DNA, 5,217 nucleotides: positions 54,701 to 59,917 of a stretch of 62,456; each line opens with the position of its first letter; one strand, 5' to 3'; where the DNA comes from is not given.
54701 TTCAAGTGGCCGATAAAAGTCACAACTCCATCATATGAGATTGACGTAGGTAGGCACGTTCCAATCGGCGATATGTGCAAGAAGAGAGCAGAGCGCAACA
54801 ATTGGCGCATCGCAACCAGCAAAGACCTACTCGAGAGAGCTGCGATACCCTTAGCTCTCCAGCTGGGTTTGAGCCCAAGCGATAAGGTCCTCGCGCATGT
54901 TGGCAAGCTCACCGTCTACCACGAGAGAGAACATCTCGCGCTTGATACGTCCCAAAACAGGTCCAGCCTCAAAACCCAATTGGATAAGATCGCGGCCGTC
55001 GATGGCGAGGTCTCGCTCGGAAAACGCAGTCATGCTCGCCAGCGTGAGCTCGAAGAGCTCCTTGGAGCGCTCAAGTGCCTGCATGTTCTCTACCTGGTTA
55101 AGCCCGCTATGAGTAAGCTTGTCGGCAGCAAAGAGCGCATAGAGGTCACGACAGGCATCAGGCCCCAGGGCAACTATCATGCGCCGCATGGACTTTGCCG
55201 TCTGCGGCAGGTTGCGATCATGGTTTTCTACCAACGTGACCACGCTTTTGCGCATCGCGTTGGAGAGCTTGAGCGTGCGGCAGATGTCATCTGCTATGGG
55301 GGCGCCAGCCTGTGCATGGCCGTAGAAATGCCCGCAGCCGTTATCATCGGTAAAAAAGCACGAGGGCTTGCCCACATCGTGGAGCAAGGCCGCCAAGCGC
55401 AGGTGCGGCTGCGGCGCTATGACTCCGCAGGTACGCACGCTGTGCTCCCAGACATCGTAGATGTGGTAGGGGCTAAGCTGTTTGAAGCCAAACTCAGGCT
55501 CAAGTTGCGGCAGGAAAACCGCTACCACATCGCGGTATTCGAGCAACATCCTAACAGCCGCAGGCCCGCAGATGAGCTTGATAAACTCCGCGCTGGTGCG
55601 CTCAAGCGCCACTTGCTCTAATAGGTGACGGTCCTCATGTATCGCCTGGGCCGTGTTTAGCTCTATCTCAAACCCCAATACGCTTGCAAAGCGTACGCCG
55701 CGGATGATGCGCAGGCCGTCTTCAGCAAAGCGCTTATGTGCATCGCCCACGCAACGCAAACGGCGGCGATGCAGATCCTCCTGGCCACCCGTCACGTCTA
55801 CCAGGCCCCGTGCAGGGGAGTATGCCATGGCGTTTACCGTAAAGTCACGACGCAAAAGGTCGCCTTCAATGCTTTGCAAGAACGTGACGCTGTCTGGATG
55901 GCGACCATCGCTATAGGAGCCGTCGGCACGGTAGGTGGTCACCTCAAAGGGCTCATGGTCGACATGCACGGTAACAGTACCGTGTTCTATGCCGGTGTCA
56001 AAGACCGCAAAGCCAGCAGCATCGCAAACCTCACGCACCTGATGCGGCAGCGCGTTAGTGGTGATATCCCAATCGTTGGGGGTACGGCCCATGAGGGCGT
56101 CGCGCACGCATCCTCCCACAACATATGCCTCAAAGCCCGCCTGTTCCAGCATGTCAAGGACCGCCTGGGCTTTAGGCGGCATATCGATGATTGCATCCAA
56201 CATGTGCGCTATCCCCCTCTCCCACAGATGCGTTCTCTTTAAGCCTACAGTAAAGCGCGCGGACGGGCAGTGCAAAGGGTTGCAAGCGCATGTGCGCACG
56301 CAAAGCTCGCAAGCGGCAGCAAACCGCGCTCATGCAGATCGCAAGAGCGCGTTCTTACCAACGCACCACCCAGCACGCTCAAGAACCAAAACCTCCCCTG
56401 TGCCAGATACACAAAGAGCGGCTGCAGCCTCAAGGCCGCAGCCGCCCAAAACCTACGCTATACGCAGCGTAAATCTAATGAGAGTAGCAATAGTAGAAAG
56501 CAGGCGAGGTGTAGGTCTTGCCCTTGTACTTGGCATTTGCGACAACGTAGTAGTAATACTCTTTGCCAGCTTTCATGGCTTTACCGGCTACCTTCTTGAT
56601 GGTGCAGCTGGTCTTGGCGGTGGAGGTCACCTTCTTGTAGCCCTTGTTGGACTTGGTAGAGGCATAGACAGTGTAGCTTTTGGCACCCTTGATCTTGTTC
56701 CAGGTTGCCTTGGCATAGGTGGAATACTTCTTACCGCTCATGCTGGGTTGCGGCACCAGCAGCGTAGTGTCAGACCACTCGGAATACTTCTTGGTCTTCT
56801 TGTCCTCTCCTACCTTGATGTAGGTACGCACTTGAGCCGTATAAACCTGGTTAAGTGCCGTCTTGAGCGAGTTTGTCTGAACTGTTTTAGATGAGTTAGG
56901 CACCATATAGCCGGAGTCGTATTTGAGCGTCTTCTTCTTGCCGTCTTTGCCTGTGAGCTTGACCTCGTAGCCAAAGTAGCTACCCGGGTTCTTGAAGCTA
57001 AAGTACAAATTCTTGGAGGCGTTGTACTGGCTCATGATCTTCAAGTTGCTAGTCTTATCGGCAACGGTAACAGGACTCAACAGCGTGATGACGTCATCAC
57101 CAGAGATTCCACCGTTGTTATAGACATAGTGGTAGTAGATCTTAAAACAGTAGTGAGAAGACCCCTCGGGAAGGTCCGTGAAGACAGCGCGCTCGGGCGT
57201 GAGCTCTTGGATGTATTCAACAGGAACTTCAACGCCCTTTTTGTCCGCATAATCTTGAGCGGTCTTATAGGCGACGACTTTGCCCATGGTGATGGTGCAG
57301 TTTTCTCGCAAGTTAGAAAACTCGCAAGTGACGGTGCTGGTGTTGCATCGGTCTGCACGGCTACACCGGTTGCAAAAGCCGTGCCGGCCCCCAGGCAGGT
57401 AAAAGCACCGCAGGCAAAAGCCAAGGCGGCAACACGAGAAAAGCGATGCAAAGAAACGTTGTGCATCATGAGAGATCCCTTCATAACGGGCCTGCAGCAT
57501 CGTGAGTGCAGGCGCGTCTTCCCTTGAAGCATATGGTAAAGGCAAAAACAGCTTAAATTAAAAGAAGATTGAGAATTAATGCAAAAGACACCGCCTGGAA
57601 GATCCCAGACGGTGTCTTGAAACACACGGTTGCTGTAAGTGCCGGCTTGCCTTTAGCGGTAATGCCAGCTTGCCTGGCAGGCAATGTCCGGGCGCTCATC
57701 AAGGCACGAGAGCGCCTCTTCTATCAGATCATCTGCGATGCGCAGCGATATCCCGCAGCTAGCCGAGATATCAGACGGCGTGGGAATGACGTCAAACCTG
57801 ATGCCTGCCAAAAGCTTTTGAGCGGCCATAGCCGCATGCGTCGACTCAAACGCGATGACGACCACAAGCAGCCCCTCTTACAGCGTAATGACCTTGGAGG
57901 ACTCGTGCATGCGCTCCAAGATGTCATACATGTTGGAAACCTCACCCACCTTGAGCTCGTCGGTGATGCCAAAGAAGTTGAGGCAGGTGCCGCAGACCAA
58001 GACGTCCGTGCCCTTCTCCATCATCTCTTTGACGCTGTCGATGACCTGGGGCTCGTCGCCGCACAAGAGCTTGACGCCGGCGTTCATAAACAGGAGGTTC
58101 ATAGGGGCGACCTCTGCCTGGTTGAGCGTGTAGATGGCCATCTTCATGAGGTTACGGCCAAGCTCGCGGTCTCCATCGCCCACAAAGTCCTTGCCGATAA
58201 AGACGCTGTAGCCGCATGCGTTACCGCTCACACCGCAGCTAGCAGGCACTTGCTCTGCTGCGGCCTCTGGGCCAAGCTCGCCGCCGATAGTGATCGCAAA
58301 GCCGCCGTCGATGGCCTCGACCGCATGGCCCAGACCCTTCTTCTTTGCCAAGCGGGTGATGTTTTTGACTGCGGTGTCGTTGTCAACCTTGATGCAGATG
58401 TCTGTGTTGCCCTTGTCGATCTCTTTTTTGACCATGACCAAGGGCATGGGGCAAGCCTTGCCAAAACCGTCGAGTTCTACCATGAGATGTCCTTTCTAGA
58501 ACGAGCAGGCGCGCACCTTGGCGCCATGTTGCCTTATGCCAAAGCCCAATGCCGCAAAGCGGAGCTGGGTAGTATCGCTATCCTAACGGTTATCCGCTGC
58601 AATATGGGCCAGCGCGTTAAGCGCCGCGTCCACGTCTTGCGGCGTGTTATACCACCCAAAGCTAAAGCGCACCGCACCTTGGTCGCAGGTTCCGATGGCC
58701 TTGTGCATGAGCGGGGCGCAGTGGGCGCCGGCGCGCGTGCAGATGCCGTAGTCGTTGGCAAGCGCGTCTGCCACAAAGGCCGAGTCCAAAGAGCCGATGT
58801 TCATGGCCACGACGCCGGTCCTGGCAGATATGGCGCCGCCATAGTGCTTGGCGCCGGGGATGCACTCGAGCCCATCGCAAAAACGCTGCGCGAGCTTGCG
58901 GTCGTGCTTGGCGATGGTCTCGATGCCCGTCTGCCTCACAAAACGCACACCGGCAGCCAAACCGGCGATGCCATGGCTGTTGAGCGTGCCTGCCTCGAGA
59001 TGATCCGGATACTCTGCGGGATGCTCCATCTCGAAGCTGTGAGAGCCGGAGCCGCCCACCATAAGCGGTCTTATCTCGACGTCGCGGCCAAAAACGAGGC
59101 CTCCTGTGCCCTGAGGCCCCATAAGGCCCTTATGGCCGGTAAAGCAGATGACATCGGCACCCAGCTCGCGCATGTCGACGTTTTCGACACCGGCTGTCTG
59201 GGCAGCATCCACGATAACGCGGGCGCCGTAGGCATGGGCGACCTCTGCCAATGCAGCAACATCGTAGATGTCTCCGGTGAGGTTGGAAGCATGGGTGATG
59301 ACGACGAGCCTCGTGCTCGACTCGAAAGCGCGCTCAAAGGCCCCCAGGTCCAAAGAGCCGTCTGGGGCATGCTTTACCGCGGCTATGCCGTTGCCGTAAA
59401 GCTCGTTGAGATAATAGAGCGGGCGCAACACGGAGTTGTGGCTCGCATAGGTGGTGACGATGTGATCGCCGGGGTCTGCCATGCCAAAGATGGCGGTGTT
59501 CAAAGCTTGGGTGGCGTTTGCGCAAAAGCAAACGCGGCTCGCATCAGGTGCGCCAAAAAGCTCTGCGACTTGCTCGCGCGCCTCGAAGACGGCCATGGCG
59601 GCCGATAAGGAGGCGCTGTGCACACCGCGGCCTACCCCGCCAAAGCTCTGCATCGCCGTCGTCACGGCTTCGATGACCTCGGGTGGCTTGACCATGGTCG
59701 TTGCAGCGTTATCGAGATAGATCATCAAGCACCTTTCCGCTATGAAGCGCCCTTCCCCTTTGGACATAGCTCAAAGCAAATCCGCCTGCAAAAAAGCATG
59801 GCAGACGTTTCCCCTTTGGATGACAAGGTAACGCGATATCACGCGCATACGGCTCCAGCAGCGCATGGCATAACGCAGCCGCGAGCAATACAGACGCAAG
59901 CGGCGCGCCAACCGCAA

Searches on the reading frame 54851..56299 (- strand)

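Call 21: search_protein_families(library=pfam, proteins=[window:54851-56299:-], max_evalue=0.00001)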
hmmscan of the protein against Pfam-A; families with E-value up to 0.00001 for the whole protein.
window:54851-56299:- (482 aa): 4 families
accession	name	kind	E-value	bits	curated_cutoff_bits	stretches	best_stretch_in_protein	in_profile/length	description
PF01743.26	PolyA_pol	-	1.8e-38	132.2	23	1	58-182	1-126/126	Poly A polymerase head domain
PF13735.12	tRNA_NucTran2_2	-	3.9e-11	43.6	27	1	336-476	24-149/149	tRNA nucleotidyltransferase domain 2 putative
PF12627.12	PolyA_pol_RNAbd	-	1.2e-10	41.4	22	1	209-267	1-61/64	Probable RNA and SrmB- binding site of polymerase A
PF01966.28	HD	-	4e-07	30.7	22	1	285-376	3-94/116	HD domain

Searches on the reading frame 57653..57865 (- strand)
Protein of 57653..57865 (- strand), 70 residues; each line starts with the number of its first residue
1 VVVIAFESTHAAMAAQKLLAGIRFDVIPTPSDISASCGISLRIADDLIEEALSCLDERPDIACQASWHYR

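Call 110: search_protein_families(library=pfam, proteins=[window:57653-57865:-], max_evalue=0.001)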
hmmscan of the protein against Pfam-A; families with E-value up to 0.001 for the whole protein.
window:57653-57865:- (70 aa): 1 family
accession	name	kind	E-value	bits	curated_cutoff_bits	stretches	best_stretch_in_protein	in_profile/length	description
PF11823.13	Se_S_carrier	-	8.9e-18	64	25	1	2-57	2-59/69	Putative Se/S carrier protein-like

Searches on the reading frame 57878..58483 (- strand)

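Call 23: search_protein_families(library=pfam, proteins=[window:57878-58483:-], max_evalue=0.01)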
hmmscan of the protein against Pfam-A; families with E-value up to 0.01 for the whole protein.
window:57878-58483:- (201 aa): 3 families
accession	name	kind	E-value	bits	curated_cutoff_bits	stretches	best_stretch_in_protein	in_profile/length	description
PF01206.22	TusA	-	8.7e-13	48.4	28.6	1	3-66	2-68/70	Sulfurtransferase TusA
PF02635.20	DsrE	-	1.3e-08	35.5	22.7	1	126-200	32-115/116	DsrE/DsrF-like family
PF24132.1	DUF7399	-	0.0051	17.7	27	0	17-48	96-127/134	Family of unknown function (DUF7399)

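Call 66: search_protein_families(library=ncbifam, proteins=[window:57878-58483:-], max_evalue=0.001)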
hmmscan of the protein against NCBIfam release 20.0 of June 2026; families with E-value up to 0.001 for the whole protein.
window:57878-58483:- (201 aa): 1 family
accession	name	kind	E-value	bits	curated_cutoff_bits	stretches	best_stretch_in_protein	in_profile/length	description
TIGR03527.1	selenium_YedF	equivalog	6.2e-51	173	110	1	5-201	2-194/194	sulfurtransferase-like selenium metabolism protein YedF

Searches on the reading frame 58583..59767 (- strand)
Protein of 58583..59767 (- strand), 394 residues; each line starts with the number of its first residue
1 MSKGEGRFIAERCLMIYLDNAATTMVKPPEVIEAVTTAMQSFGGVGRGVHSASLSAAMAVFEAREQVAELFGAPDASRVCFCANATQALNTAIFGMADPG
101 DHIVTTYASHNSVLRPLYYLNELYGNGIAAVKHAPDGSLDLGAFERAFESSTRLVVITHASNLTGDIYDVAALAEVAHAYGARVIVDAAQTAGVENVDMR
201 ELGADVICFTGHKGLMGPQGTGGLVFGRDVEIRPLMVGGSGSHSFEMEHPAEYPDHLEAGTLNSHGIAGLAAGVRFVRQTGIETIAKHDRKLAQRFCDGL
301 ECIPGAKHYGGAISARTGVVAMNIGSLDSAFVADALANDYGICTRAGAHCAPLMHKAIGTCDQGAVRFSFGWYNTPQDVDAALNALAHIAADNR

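Call 21: search_protein_families(library=pfam, proteins=[window:58583-59767:-], max_evalue=0.00001)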
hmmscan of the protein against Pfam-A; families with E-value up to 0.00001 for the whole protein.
window:58583-59767:- (394 aa): 5 families
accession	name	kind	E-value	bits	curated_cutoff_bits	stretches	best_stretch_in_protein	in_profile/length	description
PF00266.25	Aminotran_5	-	1.8e-85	287.6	21.5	1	16-381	1-370/371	Aminotransferase class-V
PF01212.27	Beta_elim_lyase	-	3.8e-13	49.9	27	1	52-306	26-271/288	Beta-eliminating lyase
PF00155.27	Aminotran_1_2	-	1.4e-12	48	19.7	1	62-195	46-193/361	Aminotransferase class I and II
PF01053.26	Cys_Met_Meta_PP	-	1.8e-11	43.7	27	1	65-219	59-204/381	Cys/Met metabolism PLP-dependent enzyme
PF01041.23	DegT_DnrJ_EryC1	-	7.3e-09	35.7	19.8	1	67-235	33-194/360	DegT/DnrJ/EryC1/StrS aminotransferase family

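Call 66: search_protein_families(library=ncbifam, proteins=[window:58583-59767:-], max_evalue=0.001)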
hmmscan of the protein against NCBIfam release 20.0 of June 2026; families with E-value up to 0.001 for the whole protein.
window:58583-59767:- (394 aa): 83 families (the best 25 are shown)
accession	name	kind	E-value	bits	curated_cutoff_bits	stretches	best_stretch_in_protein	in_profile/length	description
TIGR01977.1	am_tr_V_EF2568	hypoth_equivalog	6.2e-124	413.8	377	1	16-389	1-376/376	cysteine desulfurase family protein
NF040779.1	Sec_lyase_SclA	exception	8.6e-103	344.1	525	1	16-389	1-376/378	selenocysteine lyase SclA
TIGR01979.1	sufS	subfamily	3.1e-75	253.5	475.1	1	15-389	19-398/403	SufS family cysteine desulfurase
NF041166.1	f2_encap_cargo1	exception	7e-55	187.3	800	1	15-388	246-622/623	family 2A encapsulin nanocompartment cargo protein cysteine desulfurase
NF006791.0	PRK09295.1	equivalog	3.1e-54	184.6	661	1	15-389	24-401/406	cysteine desulfurase SufS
TIGR01976.1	am_tr_V_VC1184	hypoth_equivalog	3.7e-53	181.3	352.35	1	15-386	19-401/401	cysteine desulfurase-like protein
NF008126.0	PRK10874.1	equivalog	6e-50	170.5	607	1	14-387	19-393/401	cysteine desulfurase CsdA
TIGR03392.1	FeS_syn_CsdA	equivalog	5.5e-49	167.4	493.6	1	12-387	14-390/398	cysteine desulfurase CsdA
TIGR03402.1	FeS_nifS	equivalog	3.6e-47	160.9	530.75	1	16-394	1-374/379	cysteine desulfurase NifS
TIGR03235.1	DNA_S_dndA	equivalog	1.3e-41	143.1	480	1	17-344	1-320/353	cysteine desulfurase DndA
NF010611.0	PRK14012.1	equivalog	2.6e-37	128.7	548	1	14-387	5-376/406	IscS subfamily cysteine desulfurase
TIGR02006.1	IscS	equivalog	9.8e-34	117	643.2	1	15-387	4-372/402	IscS subfamily cysteine desulfurase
TIGR03403.1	nifS_epsilon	equivalog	2.6e-27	95.6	587.7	1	16-388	1-371/382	NifS family cysteine desulfurase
NF002806.0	PRK02948.1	subfamily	9.9e-25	87.3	304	1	15-391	1-373/381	IscS subfamily cysteine desulfurase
TIGR01325.1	O_suc_HS_sulf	equivalog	2.1e-18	66.1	510.05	1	38-229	35-217/380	O-succinylhomoserine sulfhydrylase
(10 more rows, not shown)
